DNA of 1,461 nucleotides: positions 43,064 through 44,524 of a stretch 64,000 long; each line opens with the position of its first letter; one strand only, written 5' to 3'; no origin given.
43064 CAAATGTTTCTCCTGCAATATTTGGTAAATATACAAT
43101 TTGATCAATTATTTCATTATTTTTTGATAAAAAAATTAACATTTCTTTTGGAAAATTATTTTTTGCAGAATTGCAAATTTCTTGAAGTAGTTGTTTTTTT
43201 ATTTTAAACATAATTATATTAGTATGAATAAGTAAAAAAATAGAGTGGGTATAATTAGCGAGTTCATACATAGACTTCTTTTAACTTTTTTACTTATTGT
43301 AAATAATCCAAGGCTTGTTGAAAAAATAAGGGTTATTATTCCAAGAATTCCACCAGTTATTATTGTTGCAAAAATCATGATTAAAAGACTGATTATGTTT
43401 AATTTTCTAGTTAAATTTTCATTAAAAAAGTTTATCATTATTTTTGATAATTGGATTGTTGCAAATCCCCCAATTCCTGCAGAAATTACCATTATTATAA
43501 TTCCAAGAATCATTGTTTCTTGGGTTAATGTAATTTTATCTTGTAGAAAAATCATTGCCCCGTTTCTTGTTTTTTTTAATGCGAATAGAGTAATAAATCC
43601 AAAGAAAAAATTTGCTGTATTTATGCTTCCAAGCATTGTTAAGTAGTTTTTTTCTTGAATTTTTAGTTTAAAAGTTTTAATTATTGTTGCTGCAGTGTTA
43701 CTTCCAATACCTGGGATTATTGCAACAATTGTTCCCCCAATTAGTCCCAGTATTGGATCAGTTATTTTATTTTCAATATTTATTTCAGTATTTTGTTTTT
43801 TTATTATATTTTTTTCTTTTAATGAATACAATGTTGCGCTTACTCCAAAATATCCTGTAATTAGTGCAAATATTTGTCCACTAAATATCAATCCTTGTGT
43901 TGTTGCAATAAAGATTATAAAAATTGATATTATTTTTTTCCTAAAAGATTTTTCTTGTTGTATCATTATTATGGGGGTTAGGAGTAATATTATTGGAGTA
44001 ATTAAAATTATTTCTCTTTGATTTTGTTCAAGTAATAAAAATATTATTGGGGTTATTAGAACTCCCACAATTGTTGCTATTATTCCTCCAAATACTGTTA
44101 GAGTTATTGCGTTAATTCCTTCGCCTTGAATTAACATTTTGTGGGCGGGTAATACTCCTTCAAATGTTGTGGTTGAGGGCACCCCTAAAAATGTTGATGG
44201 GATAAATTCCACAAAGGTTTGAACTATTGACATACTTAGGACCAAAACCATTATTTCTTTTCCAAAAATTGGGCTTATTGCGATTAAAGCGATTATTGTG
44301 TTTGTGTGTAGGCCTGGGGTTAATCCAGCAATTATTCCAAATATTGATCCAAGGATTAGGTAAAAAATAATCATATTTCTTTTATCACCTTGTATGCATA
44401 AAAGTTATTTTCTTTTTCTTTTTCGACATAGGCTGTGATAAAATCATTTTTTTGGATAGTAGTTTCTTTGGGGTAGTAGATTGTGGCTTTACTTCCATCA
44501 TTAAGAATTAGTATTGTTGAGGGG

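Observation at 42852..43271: JAMM/MPN+ metalloprotease embedded inside the pilus operon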

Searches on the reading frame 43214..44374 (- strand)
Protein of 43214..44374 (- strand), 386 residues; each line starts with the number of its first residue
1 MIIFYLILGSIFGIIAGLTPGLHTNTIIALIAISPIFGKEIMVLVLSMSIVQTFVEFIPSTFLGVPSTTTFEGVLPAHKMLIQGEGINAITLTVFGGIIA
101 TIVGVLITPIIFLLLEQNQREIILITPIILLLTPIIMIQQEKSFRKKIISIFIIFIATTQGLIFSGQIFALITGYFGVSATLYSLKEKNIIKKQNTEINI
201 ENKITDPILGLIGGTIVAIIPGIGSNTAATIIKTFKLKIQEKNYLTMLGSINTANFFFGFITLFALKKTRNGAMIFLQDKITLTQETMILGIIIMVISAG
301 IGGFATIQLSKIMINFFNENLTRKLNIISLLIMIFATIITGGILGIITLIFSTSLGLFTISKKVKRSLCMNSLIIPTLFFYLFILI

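Call 3: search_protein_families(library=pfam, proteins=[window:43214-44374:-], max_evalue=0.1)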
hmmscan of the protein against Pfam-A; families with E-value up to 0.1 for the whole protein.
window:43214-44374:- (386 aa): 1 family
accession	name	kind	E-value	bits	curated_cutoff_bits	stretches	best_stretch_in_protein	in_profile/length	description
PF01970.21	TctA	-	3.8e-31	108.6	28.9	1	3-370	1-422/423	Tripartite tricarboxylate transporter TctA family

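Call 6: search_protein_families(library=ncbifam, proteins=[window:43214-44374:-], max_evalue=0.01)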
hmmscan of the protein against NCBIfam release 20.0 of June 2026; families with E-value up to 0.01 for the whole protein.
window:43214-44374:- (386 aa): 0 families

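Call 13: find_homologous_proteins(query=window:43214-44374:-, max_evalue=0.00001)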
Query window:43214-44374:- (386 aa): 113 proteins with E <= 0.00001 among 8000 candidates.
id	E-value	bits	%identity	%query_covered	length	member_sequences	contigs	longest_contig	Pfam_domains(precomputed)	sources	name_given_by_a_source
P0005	6.2e-224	761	100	100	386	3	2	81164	PF01970.22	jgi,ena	-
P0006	8.5e-163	560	73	100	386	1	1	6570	PF01970.22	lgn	-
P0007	3.1e-162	558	72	100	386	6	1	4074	PF01970.22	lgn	-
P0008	4.7e-161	554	71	100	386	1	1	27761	PF01970.22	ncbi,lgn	-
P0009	4.5e-148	511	67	100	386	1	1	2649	PF01970.22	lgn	-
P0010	2.8e-127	443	58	96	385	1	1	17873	PF01970.22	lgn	-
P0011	1.4e-124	434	58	96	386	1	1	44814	PF01970.22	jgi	-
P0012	5.5e-124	432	56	96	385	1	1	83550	PF01970.22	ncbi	-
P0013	3.1e-123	429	56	96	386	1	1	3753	PF01970.22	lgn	-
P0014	2.6e-122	426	55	100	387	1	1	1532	PF01970.22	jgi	jgi:putative membrane protein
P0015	8.5e-122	425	55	100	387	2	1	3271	PF01970.22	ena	-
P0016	2.8e-120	420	56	98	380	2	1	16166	PF01970.22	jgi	jgi:putative membrane protein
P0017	2.1e-119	417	54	100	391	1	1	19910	PF01970.22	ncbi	-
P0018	5.0e-119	416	56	100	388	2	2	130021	PF01970.22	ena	-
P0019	2.4e-118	413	54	100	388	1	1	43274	PF01970.22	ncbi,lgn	-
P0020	2.0e-117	410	54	100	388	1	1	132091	PF01970.22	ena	-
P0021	2.2e-117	410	53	100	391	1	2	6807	PF01970.22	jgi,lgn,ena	-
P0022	5.2e-117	409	53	100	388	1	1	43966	PF01970.22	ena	-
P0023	8.1e-117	408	54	100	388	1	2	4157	PF01970.22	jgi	jgi:putative membrane protein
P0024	9.5e-117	408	55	99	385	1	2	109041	PF01970.22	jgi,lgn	jgi:putative membrane protein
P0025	5.4e-116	406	53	100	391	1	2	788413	PF01970.22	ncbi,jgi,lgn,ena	ncbi:MAG: tripartite tricarboxylate transporter permease [archaeon]|jgi:putative membrane protein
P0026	1.5e-115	404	52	100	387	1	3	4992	PF01970.22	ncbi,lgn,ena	-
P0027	4.2e-115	403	52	100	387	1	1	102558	PF01970.22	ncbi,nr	ncbi:Tripartite tricarboxylate transporter TctA family protein [uncultured archaeon]|nr:Tripartite t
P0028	8.8e-115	402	51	100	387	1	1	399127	PF01970.22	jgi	jgi:putative membrane protein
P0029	2.0e-114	401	53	100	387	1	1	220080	PF01970.22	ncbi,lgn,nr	ncbi:MAG: tripartite tricarboxylate transporter permease [Candidatus Diapherotrites archaeon]|nr:tri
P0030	2.6e-114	400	54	100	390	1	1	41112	PF01970.22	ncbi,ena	-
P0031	3.4e-114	400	51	100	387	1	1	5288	PF01970.22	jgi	jgi:putative membrane protein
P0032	8.8e-114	398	49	100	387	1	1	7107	PF01970.22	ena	-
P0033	1.6e-113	398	53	100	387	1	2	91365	PF01970.22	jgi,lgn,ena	-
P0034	2.4e-113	397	53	100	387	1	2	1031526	PF01970.22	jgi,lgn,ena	-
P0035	2.4e-113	397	54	97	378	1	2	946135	PF01970.22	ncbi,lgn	-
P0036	2.6e-113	397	53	96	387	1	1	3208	PF01970.22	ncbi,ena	ncbi:MAG: tripartite tricarboxylate transporter permease [archaeon]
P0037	9.0e-113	395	51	100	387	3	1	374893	PF01970.22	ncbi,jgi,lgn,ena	ncbi:MAG: tripartite tricarboxylate transporter permease [archaeon]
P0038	1.1e-112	395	52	100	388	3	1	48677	PF01970.22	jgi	-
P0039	5.5e-112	392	52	100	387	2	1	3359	PF01970.22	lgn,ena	-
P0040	5.9e-112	392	53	100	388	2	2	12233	PF01970.22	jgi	jgi:putative membrane protein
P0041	7.0e-112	392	51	100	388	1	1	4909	PF01970.22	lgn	-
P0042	1.3e-111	391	53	99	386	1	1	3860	PF01970.22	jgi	jgi:putative membrane protein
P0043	1.3e-111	391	51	100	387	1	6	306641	PF01970.22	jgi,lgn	-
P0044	3.1e-111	390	52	100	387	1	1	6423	PF01970.22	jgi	jgi:putative membrane protein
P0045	1.6e-110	388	52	100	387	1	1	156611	PF01970.22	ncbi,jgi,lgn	ncbi:MAG: tripartite tricarboxylate transporter permease [archaeon]|jgi:putative membrane protein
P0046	2.0e-110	387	52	100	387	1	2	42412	PF01970.22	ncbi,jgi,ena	-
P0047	7.1e-110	386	51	100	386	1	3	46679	PF01970.22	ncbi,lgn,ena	-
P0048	1.1e-109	385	55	100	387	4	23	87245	PF01970.22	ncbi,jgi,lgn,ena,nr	ncbi:MAG: tripartite tricarboxylate transporter permease [Candidatus ainarchaeum sp.]|jgi:putative m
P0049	1.7e-109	384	54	100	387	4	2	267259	PF01970.22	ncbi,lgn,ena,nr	ncbi:MAG: Tripartite tricarboxylate transporter TctA family protein [archaeon ADurb.Bin336]|nr:MAG: 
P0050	7.3e-109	382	52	100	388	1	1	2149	PF01970.22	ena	-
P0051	2.2e-108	381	53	100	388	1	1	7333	PF01970.22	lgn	-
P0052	5.9e-108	379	49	100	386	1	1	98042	PF01970.22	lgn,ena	-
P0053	1.1e-107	378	53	100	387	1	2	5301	PF01970.22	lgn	-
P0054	3.9e-104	367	48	100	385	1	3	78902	PF01970.22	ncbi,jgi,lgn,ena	-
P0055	1.8e-103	364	53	89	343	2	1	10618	PF01970.22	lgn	-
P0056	2.9e-103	364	47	99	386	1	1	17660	PF01970.22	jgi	-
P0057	4.4e-103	363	50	100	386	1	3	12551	PF01970.22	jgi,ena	-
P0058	3.3e-102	360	47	100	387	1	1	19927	PF01970.22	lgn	-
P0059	1.2e-101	358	49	99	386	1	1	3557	PF01970.22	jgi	-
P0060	1.5e-101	358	51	99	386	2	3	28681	PF01970.22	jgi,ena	-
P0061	1.5e-101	358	48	100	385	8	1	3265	PF01970.22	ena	-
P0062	5.8e-101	356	49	100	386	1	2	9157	PF01970.22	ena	-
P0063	1.0e-100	355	49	97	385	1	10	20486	PF01970.22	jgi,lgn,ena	jgi:putative membrane protein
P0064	1.1e-100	355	50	100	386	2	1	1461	PF01970.22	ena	-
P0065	3.1e-100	354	50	88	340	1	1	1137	PF01970.22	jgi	jgi:putative membrane protein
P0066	6.3e-100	353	51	90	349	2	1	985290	PF01970.22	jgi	jgi:putative membrane protein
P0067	1.3e-99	352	47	100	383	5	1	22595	PF01970.22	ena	-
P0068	2.1e-99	351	49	100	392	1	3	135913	PF01970.22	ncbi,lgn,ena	-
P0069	4.6e-99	350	49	100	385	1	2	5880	PF01970.22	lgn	-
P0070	6.5e-98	346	49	100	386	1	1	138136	PF01970.22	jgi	jgi:putative membrane protein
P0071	7.1e-98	346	49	99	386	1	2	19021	PF01970.22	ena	-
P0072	9.3e-98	346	48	97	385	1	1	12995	PF01970.22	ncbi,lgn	-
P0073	2.5e-97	344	51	93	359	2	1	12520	PF01970.22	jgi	-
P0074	3.6e-96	340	47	100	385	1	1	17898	PF01970.22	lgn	-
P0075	4.0e-96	340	47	100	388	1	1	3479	PF01970.22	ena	-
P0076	1.0e-94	336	47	96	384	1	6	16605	PF01970.22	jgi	jgi:putative membrane protein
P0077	8.6e-94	333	46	100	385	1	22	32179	PF01970.22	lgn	-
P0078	1.8e-93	332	49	100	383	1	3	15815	PF01970.22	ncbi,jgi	jgi:putative membrane protein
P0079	3.7e-93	331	48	99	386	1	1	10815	PF01970.22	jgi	-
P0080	7.7e-92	326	49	95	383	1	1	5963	PF01970.22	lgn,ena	-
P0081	9.5e-85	303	51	80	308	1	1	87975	PF01970.22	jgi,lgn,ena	-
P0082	2.6e-82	295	48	90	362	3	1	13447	PF01970.22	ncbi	-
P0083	3.6e-81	291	49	80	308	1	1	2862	PF01970.22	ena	-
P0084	3.2e-71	258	51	62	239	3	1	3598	PF01970.22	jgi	-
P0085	1.6e-47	180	34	99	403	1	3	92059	PF01970.22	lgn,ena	-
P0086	7.8e-47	178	34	99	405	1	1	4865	PF01970.22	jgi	-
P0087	8.8e-47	178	34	99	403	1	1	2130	PF01970.22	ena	-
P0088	8.7e-42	162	34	95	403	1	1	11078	PF01970.22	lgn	-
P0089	2.3e-41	160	30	97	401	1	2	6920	PF01970.22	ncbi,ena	-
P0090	2.3e-40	157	30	99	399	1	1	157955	PF01970.22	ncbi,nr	ncbi:Tripartite tricarboxylate transporter TctA family protein [uncultured archaeon]|nr:Tripartite t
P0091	2.4e-40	157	30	98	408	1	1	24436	PF01970.22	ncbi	-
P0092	9.9e-40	155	30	98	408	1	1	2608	PF01970.22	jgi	jgi:putative membrane protein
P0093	2.6e-39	153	32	98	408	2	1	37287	PF01970.22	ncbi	-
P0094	8.8e-39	152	34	93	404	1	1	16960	PF01970.22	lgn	-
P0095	1.0e-38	152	32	99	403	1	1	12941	PF01970.22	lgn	-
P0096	4.1e-36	143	32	98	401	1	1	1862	PF01970.22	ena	-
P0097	9.1e-36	142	32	98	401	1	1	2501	PF01970.22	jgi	jgi:putative membrane protein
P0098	4.2e-35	140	31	96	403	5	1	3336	PF01970.22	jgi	-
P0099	9.5e-35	138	32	98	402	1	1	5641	PF01970.22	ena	-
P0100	7.1e-33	132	31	98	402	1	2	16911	PF01970.22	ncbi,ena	-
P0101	8.3e-32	129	30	98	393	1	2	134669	PF01970.22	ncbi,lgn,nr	ncbi:MAG: tripartite tricarboxylate transporter permease [Archaeoglobaceae archaeon]|nr:tripartite t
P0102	2.8e-31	127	27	55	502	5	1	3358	PF01970.22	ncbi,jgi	jgi:TctA family transporter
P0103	5.4e-31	126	40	27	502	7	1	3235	PF01970.22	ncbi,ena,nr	ncbi:MAG: tripartite tricarboxylate transporter permease [Candidatus Thermoplasmatota archaeon]|nr:t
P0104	6.5e-31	126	40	27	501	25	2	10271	PF01970.22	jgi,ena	-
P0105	5.1e-30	123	30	98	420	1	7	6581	PF01970.22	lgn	-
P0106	2.0e-29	121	29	98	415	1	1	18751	PF01970.22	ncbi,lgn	-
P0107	2.8e-28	117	28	99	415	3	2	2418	PF01970.22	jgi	jgi:putative membrane protein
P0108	4.6e-28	116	29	99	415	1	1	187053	PF01970.22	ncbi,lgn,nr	ncbi:MAG: tripartite tricarboxylate transporter permease [Methanobacteriaceae archaeon]|nr:tripartit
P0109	4.8e-28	116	29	95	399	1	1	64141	PF01970.22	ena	-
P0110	4.2e-27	113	30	96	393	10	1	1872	PF01970.22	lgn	-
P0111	4.9e-27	113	29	98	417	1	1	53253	PF01970.22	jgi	-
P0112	5.6e-27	113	27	99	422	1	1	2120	PF01970.22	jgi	jgi:putative membrane protein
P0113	1.6e-26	111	26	99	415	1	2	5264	PF01970.22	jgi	jgi:putative membrane protein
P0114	1.9e-26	111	26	99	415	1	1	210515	PF01970.22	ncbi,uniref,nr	ncbi:tripartite tricarboxylate transporter permease [Methanobacterium formicicum]|uniref:DUF112 doma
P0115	2.4e-25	107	30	97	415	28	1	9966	PF01970.22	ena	-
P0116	1.3e-24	105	27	95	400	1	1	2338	PF01970.22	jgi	-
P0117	2.0e-23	101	28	98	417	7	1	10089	PF01970.22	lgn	-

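Call 14: find_encoding_contigs(protein=P0029, flank=10000, max_places=1)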
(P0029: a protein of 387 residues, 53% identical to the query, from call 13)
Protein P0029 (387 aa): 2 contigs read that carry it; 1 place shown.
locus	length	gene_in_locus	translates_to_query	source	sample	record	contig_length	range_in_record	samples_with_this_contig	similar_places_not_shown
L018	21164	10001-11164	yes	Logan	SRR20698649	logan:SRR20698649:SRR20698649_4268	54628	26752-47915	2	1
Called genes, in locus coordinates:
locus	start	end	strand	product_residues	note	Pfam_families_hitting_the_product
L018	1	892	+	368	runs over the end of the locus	PF00482:T2SSF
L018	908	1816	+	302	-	PF00482:T2SSF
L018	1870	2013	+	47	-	PF04021:Class_IIIsignal (weak)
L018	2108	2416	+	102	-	PF04021:Class_IIIsignal (weak)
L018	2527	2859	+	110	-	-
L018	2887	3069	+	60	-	-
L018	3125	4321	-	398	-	-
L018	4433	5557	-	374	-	-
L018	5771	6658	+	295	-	PF02585:PIG-L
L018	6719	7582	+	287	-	-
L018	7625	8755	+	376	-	PF01478:Peptidase_A24, PF06819:Arc_PepC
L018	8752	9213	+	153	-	-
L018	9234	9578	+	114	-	-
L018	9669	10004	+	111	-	-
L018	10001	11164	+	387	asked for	PF01970:TctA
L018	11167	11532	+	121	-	PF14464:Prok-JAB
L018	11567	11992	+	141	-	-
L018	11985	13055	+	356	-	PF13385:Laminin_G_3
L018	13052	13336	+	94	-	-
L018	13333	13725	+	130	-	-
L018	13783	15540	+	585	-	PF04068:Fer4_RLI (weak), PF12837:Fer4_6 (faint), PF14697:Fer4_21 (faint), PF00037:Fer4 (weak), PF00005:ABC_tran, PF13304:AAA_21 (faint), PF02463:SMC_N (weak), PF00005:ABC_tran, +1 more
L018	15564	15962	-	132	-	PF00293:NUDIX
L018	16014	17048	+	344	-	PF26356:Pelota_N, PF03465:eRF1_3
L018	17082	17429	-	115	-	-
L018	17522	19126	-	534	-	PF04055:Radical_SAM, PF16199:Radical_SAM_C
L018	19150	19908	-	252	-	-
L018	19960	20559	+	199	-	PF02676:TYW3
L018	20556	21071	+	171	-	PF10469:AKAP7_NLS (weak), PF13563:2_5_RNA_ligase2, PF02834:LigT_PEase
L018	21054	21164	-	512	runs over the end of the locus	PF00437:T2SSE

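Call 15: find_encoding_contigs(protein=P0025, flank=10000, max_places=1)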
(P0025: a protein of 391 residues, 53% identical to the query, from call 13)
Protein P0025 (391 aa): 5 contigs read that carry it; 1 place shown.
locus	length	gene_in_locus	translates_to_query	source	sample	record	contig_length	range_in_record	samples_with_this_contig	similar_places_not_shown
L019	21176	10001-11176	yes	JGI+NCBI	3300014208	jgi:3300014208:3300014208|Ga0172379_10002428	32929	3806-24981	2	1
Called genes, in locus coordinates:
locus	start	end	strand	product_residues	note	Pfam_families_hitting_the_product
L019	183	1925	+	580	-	PF07973:tRNA_SAD, PF00587:tRNA-synt_2b, PF03129:HGTP_anticodon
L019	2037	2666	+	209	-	-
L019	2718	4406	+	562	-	PF00437:T2SSE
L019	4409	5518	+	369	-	PF00482:T2SSF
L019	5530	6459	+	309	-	PF00482:T2SSF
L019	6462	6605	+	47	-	-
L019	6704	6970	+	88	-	-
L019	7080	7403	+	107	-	PF04021:Class_IIIsignal (weak)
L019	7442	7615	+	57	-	-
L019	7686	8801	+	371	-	PF01478:Peptidase_A24, PF06847:Arc_PepC_II (faint), PF06819:Arc_PepC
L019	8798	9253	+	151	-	-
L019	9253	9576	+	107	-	-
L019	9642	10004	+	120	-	-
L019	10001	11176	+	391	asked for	PF01970:TctA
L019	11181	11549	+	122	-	PF14464:Prok-JAB (weak)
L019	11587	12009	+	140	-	-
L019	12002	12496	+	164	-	-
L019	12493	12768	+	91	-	-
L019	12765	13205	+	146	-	-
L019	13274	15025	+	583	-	PF04068:Fer4_RLI (weak), PF12797:Fer4_2 (faint), PF12837:Fer4_6 (faint), PF12838:Fer4_7 (faint), PF00037:Fer4 (weak), PF02463:SMC_N, PF00005:ABC_tran, PF00005:ABC_tran, +9 more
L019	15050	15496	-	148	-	PF00293:NUDIX, PF14815:NUDIX_4 (weak)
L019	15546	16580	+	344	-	PF26356:Pelota_N, PF03464:eRF1_2 (faint), PF03465:eRF1_3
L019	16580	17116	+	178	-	-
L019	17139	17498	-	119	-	PF10107:Endonuc_Holl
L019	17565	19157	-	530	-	PF04055:Radical_SAM, PF16199:Radical_SAM_C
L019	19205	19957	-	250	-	-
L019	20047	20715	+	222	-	PF02676:TYW3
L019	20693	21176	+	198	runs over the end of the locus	PF02834:LigT_PEase, PF13563:2_5_RNA_ligase2 (weak)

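Call 16: find_encoding_contigs(protein=P0090, flank=10000, max_places=1)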
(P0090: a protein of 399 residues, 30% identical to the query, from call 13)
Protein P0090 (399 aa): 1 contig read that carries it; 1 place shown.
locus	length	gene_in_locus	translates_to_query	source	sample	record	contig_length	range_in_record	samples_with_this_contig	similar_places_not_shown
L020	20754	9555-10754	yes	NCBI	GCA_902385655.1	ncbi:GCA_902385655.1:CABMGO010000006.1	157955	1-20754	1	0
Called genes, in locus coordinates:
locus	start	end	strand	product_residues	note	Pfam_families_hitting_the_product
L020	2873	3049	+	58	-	-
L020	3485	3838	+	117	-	-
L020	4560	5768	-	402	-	PF00675:Peptidase_M16, PF05193:Peptidase_M16_C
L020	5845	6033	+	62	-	PF04070:DUF378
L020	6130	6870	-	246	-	PF07091:FmrO (weak)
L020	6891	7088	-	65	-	-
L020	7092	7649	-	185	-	PF00117:GATase, PF07722:Peptidase_C26 (faint)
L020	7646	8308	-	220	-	PF01902:Diphthami_syn_2_N, PF28410:Diphthami_syn_2_C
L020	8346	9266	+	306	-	PF01926:MMR_HSR1, PF02421:FeoB_N, PF02824:TGS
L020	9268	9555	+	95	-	-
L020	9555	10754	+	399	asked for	PF01970:TctA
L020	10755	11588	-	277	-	PF04055:Radical_SAM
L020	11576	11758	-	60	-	-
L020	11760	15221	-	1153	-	PF03833:PolC_DP2_N, PF24844:PolC_DP2_central, PF24846:PolC_DP2_cat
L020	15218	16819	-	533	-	PF00149:Metallophos, PF04042:DNA_pol_E_B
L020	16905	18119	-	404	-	PF05621:TniB (weak), PF01637:ATPase_2, PF13191:AAA_16, PF00004:AAA (weak), PF13401:AAA_22, PF22606:Cdc6-ORC-like_ATPase_lid (weak), PF22703:Cdc6_lid, PF09079:WHD_Cdc6, +1 more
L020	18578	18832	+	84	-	PF05239:PRC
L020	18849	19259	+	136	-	-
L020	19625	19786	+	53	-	-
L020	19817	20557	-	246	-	PF00149:Metallophos, PF12850:Metallophos_2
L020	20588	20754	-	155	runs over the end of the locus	-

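Call 21: find_encoding_contigs(protein=P0114, flank=8000, max_places=1)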
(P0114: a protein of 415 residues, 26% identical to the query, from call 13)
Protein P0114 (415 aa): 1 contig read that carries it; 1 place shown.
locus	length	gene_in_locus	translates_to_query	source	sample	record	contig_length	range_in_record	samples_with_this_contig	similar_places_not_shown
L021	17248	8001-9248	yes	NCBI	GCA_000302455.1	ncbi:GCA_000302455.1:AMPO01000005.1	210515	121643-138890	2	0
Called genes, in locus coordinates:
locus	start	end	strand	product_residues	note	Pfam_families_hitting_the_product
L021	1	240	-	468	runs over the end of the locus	PF00171:Aldedh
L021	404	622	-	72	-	-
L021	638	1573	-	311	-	PF00482:T2SSF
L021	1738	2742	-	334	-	PF01321:Creatinase_N, PF00557:Peptidase_M24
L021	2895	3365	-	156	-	PF01230:HIT (weak)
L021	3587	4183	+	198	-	PF02163:Peptidase_M50 (faint)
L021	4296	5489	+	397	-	PF02624:YcaO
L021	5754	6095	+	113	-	PF01981:PTH2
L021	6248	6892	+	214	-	PF00696:AA_kinase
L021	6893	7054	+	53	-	PF07754:Ribosomal_aS21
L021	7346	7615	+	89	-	PF00736:EF1_GNE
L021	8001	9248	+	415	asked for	PF01970:TctA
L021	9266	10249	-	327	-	PF06325:PrmA (weak)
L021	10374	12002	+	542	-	PF00437:T2SSE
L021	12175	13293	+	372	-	PF20990:DUF2207_C (faint), PF00482:T2SSF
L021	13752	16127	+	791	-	PF03063:Prismane, PF12838:Fer4_7 (weak), PF13187:Fer4_9 (weak), PF13237:Fer4_10 (weak)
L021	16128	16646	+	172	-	PF02552:CO_dh, PF00205:TPP_enzyme_M (weak)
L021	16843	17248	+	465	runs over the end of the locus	PF03598:CdhC, PF19436:ACS_CODH_B_C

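Call 22: find_encoding_contigs(protein=P0101, flank=8000, max_places=1)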
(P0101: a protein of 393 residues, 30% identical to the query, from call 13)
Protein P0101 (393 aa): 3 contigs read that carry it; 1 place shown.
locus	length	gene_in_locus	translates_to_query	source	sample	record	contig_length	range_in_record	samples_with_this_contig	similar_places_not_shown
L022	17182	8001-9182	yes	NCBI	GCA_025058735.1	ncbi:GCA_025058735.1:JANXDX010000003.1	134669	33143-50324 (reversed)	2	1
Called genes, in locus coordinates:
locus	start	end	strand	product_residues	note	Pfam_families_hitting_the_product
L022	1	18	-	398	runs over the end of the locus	PF00361:Proton_antipo_M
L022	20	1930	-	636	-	PF00662:Proton_antipo_N, PF00361:Proton_antipo_M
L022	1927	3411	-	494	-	PF00361:Proton_antipo_M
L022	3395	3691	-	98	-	PF00420:Oxidored_q2 (weak)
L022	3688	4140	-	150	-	PF00499:Oxidored_q3 (weak)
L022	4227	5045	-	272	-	PF00149:Metallophos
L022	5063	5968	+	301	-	PF02729:OTCace_N, PF00185:OTCace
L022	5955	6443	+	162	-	PF01948:PyrI, PF02748:PyrI_C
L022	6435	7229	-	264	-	PF01791:DeoC, PF22649:Cgl0159 (weak)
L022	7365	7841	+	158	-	PF08241:Methyltransf_11 (weak), PF13649:Methyltransf_25 (weak)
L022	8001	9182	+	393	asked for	PF01970:TctA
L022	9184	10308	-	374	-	PF12704:MacB_PCD, PF02687:FtsX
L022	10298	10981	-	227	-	PF02463:SMC_N (weak), PF00005:ABC_tran, PF13304:AAA_21 (faint)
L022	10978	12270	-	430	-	PF02752:Arrestin_C (faint)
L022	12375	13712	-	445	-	PF02878:PGM_PMM_I, PF02879:PGM_PMM_II, PF02880:PGM_PMM_III, PF00408:PGM_PMM_IV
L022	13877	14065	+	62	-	PF09889:DUF2116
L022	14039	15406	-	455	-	PF13230:GATase_4, PF13522:GATase_6, PF13537:GATase_7, PF00156:Pribosyltran (weak)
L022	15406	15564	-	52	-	PF01907:Ribosomal_L37e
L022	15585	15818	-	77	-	PF01423:LSM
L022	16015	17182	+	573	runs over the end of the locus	PF00501:AMP-binding, PF13193:AMP-binding_C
